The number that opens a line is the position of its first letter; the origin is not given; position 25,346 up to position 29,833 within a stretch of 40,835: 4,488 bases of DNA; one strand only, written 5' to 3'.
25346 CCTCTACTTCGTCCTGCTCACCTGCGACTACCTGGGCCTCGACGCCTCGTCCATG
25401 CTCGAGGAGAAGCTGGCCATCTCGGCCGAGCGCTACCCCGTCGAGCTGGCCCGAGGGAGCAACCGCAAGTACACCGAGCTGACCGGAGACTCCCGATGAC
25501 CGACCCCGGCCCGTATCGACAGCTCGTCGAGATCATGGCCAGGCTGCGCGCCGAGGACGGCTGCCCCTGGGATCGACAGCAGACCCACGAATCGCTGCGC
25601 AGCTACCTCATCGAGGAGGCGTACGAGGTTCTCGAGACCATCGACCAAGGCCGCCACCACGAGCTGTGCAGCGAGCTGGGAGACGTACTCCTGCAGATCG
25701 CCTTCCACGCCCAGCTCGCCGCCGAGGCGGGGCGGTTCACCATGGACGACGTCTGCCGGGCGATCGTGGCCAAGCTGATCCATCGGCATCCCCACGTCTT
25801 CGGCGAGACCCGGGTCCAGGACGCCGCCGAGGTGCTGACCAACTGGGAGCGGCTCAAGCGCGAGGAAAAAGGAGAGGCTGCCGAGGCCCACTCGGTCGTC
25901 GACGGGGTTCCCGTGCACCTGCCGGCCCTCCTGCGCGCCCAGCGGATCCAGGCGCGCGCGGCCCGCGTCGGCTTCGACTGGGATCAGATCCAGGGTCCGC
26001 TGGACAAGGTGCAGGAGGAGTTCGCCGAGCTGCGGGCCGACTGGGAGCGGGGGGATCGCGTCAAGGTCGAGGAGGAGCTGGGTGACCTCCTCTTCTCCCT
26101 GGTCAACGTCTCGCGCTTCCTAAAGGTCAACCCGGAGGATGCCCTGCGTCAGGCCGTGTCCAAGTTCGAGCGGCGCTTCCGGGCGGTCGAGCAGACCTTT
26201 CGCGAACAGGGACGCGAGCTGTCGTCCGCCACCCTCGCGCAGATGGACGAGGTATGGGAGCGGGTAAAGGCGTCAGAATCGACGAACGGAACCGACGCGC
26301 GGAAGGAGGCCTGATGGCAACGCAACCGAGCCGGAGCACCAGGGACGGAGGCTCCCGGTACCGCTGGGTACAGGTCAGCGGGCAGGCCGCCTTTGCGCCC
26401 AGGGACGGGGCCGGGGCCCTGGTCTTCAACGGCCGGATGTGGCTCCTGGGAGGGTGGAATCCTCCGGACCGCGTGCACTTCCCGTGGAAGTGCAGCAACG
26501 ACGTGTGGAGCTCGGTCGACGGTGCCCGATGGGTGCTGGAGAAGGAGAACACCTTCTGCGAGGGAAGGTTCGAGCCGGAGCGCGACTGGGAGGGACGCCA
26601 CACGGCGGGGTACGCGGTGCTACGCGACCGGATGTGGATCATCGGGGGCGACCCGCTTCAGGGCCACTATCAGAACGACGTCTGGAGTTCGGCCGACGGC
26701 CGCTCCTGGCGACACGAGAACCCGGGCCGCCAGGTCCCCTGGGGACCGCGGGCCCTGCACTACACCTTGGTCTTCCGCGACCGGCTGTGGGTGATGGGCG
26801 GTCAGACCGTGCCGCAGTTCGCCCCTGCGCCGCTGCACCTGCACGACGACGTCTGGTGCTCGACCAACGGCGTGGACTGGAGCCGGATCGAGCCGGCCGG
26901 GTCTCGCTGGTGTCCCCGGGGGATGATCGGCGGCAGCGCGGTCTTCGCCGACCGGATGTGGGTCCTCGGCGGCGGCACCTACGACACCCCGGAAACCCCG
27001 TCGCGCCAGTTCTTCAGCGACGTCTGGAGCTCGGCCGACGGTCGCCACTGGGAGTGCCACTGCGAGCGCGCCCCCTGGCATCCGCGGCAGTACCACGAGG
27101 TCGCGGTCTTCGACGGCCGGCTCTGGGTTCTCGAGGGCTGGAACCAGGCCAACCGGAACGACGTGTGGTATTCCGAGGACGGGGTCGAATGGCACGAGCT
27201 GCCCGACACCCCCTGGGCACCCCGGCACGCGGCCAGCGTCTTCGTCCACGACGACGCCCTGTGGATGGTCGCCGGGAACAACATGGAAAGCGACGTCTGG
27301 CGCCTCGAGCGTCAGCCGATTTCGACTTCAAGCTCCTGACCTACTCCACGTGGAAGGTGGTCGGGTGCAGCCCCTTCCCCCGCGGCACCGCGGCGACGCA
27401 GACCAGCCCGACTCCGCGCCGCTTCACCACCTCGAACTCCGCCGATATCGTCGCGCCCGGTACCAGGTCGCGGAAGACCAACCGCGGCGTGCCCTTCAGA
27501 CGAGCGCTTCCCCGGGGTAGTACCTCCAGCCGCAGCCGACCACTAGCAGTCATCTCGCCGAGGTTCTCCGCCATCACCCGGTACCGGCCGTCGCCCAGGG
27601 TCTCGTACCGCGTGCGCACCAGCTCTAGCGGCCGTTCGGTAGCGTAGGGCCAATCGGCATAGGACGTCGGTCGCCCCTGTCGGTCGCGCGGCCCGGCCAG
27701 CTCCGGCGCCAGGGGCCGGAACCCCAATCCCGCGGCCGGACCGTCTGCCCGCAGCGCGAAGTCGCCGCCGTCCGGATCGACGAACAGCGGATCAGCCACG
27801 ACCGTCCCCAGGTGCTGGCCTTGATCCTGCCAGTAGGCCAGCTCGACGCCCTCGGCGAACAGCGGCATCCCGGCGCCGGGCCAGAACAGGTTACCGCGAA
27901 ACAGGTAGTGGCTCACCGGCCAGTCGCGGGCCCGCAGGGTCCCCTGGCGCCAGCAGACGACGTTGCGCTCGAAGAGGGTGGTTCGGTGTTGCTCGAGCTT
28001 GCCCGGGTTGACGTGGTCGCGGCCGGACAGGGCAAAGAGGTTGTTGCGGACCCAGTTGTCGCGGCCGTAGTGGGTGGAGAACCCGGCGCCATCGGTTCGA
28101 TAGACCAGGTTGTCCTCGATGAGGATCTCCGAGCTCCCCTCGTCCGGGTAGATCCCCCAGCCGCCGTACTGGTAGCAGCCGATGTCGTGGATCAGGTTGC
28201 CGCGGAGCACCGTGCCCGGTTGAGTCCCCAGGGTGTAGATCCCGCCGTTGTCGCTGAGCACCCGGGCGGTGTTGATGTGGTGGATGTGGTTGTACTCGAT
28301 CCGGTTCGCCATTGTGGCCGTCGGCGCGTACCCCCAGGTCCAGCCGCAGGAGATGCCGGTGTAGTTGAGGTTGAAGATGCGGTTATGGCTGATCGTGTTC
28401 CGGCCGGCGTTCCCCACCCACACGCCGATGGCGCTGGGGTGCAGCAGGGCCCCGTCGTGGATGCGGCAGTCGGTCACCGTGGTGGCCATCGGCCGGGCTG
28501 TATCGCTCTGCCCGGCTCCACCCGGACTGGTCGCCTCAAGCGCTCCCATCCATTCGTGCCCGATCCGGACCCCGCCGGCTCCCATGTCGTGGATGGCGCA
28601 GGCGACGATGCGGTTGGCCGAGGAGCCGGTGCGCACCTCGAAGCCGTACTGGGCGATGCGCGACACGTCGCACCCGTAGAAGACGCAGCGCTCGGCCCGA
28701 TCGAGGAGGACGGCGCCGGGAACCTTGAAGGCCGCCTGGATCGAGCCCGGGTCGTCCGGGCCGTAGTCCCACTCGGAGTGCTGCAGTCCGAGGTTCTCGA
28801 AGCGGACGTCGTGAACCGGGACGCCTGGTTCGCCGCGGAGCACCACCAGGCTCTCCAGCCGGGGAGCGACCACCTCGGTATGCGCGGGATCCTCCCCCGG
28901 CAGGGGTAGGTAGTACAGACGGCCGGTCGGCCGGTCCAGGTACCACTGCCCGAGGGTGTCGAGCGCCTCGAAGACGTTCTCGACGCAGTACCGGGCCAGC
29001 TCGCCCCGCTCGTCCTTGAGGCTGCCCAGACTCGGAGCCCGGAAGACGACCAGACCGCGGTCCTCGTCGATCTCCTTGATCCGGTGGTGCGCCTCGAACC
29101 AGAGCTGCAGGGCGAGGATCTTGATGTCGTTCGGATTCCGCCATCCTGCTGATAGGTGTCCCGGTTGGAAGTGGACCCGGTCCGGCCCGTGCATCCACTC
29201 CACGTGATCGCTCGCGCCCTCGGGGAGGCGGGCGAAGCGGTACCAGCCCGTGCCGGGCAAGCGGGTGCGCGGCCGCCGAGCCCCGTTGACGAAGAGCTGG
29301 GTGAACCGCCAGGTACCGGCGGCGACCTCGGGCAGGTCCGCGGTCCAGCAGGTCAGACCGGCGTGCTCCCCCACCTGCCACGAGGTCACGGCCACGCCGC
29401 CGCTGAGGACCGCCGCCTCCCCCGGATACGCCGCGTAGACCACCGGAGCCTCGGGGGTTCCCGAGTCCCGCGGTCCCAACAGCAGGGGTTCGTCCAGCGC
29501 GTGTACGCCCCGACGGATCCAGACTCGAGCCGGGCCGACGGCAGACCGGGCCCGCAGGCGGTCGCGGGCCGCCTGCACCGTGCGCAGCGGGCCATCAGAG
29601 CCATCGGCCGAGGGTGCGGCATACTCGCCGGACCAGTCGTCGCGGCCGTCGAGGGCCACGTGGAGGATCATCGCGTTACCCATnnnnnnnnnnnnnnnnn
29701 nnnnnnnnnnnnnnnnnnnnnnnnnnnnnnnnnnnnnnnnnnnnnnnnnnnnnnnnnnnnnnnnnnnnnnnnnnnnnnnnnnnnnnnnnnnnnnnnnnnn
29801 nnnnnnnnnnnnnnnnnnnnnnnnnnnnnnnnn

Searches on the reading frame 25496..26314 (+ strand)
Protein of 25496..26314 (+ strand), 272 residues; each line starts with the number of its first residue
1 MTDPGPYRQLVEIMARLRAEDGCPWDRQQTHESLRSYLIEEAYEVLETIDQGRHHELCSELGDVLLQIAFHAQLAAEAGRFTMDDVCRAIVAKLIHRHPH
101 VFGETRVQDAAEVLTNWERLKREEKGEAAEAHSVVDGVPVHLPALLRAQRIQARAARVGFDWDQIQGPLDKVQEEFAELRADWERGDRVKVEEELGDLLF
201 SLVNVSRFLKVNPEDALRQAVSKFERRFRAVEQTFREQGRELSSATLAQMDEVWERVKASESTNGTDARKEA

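Call 42: search_protein_families(library=pfam, proteins=[window:25496-26314:+], max_evalue=0.001)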
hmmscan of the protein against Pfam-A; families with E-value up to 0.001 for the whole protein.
window:25496-26314:+ (272 aa): 2 families
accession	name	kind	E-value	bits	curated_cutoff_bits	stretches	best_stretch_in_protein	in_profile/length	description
PF03819.22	MazG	-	1.1e-38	131.8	22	2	29-102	1-74/74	MazG nucleotide pyrophosphohydrolase domain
PF01503.22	PRA-PH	-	7e-08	33.2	21.3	0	26-89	21-81/86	Phosphoribosyl-ATP pyrophosphohydrolase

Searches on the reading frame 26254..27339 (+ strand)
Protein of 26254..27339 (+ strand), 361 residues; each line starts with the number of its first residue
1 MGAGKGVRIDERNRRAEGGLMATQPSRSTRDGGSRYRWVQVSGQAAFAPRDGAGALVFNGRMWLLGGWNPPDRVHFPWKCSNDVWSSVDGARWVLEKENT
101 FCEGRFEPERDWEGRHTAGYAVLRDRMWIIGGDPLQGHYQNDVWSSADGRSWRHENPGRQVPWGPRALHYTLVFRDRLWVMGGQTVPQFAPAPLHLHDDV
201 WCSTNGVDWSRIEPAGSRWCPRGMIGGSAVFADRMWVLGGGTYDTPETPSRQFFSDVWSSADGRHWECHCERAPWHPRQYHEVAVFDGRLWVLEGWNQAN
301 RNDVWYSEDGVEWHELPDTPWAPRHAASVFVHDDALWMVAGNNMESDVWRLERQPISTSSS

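Call 42: search_protein_families(library=pfam, proteins=[window:26254-27339:+], max_evalue=0.001)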
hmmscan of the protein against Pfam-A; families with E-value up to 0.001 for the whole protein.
window:26254-27339:+ (361 aa): 7 families
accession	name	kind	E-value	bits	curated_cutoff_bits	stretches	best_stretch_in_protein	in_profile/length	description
PF24681.1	Kelch_KLHDC2_KLHL20_DRC7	-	4.3e-27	95.3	50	3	115-259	53-183/221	KLHDC2/KLHL20/DRC7 Kelch-repeats domain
PF01344.31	Kelch_1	-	1e-11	44.6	20.1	0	49-85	1-30/46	Kelch motif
PF24981.1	Beta-prop_ATRN-LZTR1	-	1.2e-07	31.7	50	1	127-241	1-115/289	Attractin/LZTR1 beta-propeller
PF13854.13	Kelch_HCF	-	5.7e-06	26.2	113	0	123-206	199-280/345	Host cell factor, Kelch-repeats domain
PF13418.12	Kelch_4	-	1.3e-05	25.4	21.6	0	165-215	1-47/49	Galactose oxidase, central domain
PF13964.12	Kelch_6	-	2.1e-05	24.8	25.3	0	277-317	1-44/50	Kelch motif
PF13415.12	Kelch_3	-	0.00097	19.7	22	0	59-85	1-21/48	Galactose oxidase, central domain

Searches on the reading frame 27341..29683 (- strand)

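Call 42: search_protein_families(library=pfam, proteins=[window:27341-29683:-], max_evalue=0.001)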
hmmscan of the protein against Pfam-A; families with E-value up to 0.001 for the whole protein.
window:27341-29683:- (780 aa): 3 families
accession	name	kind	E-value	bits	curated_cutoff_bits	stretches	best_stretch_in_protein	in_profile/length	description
PF13229.12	Beta_helix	-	2.6e-18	66.6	25.9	1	400-502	56-138/158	Right handed beta helix region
PF21231.2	GH141_M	-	5.3e-08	33.3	27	1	112-260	3-155/156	GH141 insertion domain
PF05048.19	NosD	-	5.2e-06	26.5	23.6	0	399-475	109-178/212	Periplasmic copper-binding protein (NosD)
